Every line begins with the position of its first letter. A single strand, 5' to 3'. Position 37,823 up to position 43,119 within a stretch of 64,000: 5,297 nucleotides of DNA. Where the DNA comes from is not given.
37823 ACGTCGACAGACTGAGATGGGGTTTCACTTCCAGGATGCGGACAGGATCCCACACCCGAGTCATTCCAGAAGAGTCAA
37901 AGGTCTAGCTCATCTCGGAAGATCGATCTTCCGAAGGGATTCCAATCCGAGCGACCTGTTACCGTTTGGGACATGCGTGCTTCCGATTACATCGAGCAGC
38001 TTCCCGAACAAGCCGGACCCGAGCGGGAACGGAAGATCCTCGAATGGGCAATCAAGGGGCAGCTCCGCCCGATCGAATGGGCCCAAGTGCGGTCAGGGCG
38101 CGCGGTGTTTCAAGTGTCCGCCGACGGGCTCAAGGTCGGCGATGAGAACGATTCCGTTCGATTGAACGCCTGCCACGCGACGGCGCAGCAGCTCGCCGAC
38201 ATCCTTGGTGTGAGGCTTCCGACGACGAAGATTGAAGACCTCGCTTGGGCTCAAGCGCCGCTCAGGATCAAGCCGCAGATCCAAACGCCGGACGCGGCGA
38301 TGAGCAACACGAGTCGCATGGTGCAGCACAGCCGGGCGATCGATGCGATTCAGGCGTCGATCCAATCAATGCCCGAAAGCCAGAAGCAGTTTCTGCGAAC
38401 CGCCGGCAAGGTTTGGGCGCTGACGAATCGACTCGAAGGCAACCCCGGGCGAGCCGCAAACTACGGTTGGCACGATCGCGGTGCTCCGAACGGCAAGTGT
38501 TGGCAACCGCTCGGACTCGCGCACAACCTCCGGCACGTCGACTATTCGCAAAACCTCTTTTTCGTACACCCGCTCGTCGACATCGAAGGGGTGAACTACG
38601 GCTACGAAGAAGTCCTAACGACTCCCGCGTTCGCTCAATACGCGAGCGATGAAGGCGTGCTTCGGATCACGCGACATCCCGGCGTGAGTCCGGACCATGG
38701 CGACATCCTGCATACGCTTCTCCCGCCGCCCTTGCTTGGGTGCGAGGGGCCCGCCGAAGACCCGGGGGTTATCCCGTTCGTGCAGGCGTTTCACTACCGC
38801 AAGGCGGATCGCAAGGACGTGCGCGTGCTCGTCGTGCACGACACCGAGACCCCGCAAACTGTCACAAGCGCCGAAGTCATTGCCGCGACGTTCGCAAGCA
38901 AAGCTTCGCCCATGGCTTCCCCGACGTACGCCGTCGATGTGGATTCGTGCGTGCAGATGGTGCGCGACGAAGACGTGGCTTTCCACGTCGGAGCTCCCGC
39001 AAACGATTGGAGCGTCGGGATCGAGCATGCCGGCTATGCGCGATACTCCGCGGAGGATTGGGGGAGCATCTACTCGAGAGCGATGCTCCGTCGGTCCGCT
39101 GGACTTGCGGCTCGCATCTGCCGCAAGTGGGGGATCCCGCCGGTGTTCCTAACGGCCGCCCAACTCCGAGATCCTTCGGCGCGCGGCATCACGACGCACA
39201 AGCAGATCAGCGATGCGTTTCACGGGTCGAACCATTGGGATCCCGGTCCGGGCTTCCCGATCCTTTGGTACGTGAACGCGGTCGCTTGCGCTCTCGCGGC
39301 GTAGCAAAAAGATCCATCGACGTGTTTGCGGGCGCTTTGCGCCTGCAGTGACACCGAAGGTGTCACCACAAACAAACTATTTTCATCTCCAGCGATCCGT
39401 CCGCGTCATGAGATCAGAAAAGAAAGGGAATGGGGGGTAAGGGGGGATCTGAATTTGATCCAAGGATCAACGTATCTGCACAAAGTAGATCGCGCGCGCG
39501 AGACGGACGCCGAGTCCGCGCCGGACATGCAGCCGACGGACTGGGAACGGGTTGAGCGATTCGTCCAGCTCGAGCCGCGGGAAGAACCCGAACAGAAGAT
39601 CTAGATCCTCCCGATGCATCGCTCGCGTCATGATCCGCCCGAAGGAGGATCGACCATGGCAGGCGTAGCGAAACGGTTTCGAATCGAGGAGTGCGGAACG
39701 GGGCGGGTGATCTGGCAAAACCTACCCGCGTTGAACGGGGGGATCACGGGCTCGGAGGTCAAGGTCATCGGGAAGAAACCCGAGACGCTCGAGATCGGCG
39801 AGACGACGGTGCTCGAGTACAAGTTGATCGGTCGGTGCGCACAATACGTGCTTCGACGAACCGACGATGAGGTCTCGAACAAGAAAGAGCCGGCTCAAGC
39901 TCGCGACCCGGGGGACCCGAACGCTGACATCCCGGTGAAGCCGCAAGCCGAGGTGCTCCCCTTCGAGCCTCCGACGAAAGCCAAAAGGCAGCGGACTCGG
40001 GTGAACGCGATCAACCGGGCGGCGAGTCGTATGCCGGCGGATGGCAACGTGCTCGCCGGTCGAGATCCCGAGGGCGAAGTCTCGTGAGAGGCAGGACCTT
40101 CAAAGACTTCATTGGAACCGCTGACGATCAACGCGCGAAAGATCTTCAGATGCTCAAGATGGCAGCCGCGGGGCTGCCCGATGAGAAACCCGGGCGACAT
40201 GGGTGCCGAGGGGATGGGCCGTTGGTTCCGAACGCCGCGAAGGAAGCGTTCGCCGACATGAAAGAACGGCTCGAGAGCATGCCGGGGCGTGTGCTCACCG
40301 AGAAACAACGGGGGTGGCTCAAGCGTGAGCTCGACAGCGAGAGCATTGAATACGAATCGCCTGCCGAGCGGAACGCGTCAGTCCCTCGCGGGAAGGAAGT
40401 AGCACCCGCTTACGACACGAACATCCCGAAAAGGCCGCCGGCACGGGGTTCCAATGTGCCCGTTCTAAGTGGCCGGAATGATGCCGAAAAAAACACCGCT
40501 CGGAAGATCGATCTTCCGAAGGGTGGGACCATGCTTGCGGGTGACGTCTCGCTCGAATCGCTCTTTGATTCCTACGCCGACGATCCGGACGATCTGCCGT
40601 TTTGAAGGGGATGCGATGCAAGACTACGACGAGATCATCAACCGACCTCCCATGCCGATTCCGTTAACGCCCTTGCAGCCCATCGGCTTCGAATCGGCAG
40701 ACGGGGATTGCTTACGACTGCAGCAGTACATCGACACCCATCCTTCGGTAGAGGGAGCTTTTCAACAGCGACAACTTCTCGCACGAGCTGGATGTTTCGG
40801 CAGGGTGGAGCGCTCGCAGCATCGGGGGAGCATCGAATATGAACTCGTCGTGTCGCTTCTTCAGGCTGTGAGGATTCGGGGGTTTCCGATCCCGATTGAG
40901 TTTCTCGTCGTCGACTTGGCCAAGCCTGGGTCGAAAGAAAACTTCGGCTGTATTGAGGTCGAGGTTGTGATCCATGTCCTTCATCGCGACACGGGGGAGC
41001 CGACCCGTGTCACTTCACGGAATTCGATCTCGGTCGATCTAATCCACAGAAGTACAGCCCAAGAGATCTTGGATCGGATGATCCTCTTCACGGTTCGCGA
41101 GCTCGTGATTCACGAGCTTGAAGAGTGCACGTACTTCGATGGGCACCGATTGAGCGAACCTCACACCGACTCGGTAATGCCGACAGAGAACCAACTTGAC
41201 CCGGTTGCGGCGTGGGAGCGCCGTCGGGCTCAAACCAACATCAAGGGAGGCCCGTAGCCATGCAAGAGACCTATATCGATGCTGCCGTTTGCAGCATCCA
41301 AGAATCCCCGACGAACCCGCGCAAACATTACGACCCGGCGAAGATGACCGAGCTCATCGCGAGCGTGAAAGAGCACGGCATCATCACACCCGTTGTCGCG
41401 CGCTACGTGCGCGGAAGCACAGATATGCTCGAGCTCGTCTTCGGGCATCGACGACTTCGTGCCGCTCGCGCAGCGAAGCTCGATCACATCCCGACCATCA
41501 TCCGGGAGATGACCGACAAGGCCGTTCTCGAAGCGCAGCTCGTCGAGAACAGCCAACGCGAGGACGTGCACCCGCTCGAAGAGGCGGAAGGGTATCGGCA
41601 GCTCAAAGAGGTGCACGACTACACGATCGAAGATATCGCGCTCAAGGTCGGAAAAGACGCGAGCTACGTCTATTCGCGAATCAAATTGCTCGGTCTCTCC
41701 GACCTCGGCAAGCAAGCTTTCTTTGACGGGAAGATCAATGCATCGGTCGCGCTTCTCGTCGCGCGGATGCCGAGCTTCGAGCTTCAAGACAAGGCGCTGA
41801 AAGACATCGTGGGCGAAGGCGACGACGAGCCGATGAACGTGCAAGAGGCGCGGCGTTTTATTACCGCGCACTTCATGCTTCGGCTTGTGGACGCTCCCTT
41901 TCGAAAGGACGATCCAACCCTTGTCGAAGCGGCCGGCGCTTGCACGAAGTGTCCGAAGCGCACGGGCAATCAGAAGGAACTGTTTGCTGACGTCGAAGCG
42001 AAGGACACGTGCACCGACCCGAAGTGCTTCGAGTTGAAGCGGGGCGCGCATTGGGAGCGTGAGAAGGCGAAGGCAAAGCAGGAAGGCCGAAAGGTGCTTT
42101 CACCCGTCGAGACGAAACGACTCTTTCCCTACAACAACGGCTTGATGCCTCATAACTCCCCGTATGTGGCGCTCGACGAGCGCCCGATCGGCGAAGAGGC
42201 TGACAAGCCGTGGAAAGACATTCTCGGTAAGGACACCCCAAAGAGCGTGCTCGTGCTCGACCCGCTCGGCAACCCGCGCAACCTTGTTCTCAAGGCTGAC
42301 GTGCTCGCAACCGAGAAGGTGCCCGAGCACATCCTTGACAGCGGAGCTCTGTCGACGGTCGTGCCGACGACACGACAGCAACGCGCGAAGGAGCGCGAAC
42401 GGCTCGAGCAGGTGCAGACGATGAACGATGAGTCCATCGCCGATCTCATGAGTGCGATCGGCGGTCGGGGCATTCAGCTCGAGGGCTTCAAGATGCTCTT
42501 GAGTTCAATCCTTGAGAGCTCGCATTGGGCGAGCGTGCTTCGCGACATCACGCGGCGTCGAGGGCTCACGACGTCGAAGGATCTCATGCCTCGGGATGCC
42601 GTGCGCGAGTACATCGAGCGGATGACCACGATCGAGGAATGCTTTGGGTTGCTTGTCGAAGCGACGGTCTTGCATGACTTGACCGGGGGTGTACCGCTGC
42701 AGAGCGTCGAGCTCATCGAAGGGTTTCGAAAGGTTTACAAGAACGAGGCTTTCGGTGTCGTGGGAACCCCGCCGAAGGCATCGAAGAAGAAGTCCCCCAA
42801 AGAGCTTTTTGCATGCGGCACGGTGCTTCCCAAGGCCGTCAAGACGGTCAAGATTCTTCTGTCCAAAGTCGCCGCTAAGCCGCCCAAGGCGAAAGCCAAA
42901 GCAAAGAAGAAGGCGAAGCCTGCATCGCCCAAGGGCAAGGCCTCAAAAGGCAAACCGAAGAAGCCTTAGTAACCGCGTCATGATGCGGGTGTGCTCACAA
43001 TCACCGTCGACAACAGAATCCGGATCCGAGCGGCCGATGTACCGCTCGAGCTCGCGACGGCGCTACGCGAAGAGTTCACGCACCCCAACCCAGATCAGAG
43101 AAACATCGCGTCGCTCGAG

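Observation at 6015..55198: Ten exact copies of a dispersed 20-bp palindrome with an asymmetric flank and block-wise orientation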

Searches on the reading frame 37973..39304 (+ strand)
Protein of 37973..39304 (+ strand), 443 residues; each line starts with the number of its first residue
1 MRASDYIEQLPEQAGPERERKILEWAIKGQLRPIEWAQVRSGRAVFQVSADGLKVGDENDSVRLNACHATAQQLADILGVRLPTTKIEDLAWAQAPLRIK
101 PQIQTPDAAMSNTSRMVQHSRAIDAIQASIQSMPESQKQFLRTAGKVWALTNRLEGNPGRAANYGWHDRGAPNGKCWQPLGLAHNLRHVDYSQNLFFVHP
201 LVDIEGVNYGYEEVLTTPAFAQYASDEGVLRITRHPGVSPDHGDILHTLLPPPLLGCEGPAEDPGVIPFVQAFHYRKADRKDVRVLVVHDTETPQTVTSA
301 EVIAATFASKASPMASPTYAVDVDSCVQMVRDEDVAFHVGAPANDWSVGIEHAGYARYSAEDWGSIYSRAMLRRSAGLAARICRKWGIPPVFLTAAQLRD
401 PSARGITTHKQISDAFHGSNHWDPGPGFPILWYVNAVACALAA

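Call 58: search_protein_families(library=phrogs, proteins=[window:37973-39304:+], max_evalue=0.001)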
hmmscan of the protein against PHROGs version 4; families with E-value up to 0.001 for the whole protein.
window:37973-39304:+ (443 aa): 15 families
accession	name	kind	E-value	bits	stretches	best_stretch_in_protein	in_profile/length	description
phrog_12609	-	lysis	5e-31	109.2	1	284-438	24-180/264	endolysin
phrog_670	-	lysis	3.8e-13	50.2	1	282-428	112-237/596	endolysin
phrog_833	-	lysis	3.3e-11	44.4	1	281-413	28-143/294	endolysin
phrog_2998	-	lysis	2.8e-10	41.3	1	270-438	132-296/485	endolysin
phrog_2338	-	lysis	5.4e-10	40.2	1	282-424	27-151/346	endolysin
phrog_700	-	lysis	4.1e-08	34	1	270-439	198-366/491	endolysin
phrog_1493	-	lysis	1.4e-07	32.1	1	283-428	34-155/394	endolysin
phrog_3393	-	lysis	1.8e-07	32.2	1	280-424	20-152/342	endolysin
phrog_8164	-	lysis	7.9e-07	29.7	1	280-424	23-158/320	endolysin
phrog_5182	-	lysis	4.4e-06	27.5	1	276-420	27-161/321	endolysin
phrog_9611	-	lysis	6.6e-06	26.9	1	273-388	13-130/246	endolysin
phrog_19265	-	unknown function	1.5e-05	25.8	1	281-390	22-122/293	-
phrog_7698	-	lysis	4.6e-05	24.3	1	273-389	15-124/316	endolysin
phrog_1794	-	lysis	9.4e-05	23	1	279-390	52-164/336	amidase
phrog_880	-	lysis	0.00026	21.5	1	274-441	182-335/435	endolysin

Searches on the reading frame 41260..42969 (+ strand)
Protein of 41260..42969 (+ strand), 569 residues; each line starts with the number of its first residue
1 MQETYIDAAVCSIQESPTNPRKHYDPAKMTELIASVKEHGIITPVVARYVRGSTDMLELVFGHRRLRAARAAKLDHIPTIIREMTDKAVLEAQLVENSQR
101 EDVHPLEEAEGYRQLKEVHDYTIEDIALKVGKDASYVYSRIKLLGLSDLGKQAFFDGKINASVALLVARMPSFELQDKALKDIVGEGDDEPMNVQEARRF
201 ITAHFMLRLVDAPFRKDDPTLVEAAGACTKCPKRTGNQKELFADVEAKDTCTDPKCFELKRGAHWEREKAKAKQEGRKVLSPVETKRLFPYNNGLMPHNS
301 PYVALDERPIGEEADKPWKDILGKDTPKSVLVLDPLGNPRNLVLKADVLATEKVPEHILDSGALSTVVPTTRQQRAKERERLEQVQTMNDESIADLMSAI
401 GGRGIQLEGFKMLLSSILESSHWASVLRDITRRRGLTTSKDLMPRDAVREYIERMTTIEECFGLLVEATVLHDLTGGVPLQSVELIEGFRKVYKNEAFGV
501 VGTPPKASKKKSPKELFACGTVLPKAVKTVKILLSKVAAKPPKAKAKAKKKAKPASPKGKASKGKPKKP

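Call 13: search_protein_families(library=pfam, proteins=[window:41260-42969:+], max_evalue=0.01)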
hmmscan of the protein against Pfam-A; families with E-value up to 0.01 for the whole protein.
window:41260-42969:+ (569 aa): 2 families
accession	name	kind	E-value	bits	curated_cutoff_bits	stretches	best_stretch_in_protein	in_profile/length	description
PF02195.25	ParB_N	-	5.3e-23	81.3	26.3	1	9-99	7-95/95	ParB N-terminal domain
PF17762.8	HTH_ParB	-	1e-12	48.5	22.6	1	101-187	1-87/102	ParB HTH domain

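Call 15: find_related_loci(query=window:41260-42969:+, collection=viral_contigs, flank=10000)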
Query window:41260-42969:+ (569 aa) in viral_contigs; peptide patterns used: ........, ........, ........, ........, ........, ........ (x = any residue, [..] = any of these).
5 stretches matched a pattern, but none encodes a relative of the query by tblastn (E <= 1e-3).
